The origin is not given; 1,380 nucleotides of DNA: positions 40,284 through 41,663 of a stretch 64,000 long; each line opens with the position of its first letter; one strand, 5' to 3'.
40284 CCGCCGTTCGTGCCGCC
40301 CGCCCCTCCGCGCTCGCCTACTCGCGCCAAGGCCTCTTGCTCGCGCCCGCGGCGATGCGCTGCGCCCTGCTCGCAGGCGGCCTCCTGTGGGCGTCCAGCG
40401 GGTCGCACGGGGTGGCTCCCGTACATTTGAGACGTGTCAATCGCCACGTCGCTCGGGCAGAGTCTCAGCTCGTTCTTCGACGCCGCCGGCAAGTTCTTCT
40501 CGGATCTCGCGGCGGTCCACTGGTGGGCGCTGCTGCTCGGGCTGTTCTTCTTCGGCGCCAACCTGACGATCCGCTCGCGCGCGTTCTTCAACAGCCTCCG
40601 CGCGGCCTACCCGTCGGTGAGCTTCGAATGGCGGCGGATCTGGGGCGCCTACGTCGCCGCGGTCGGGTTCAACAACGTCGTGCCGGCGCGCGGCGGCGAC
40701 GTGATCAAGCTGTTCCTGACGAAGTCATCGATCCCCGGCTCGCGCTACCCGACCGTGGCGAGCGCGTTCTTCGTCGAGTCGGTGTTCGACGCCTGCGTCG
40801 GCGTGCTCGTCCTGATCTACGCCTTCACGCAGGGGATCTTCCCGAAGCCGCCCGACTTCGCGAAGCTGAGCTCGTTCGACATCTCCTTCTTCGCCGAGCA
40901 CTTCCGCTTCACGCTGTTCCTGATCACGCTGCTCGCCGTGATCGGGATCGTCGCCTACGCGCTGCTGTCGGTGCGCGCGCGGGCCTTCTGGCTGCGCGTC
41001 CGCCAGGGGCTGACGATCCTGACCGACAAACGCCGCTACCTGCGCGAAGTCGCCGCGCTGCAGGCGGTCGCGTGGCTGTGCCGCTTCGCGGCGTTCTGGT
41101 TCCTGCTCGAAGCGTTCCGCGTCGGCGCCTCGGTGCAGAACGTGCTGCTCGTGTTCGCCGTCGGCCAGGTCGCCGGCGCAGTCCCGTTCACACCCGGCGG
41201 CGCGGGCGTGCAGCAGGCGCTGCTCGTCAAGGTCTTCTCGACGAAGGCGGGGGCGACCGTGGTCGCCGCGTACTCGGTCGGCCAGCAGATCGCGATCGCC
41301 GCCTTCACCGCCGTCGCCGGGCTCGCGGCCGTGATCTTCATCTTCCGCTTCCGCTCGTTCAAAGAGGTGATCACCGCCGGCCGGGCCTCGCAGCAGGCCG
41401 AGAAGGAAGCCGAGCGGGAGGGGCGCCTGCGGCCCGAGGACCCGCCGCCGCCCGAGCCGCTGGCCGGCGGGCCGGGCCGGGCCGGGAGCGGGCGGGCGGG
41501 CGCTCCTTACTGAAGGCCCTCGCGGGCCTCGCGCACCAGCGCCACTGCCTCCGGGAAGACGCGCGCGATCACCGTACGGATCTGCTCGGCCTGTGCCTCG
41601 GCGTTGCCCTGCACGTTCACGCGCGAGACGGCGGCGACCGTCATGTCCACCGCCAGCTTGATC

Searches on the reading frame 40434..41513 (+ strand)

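Call 31: search_protein_families(library=pfam, proteins=[window:40434-41513:+], max_evalue=0.001)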
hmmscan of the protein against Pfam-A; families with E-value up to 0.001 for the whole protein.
window:40434-41513:+ (359 aa): 1 family
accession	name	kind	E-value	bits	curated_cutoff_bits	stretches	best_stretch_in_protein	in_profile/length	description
PF03706.18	LPG_synthase_TM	-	2.6e-21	76.8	33.4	1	20-296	23-302/302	Lysylphosphatidylglycerol synthase TM region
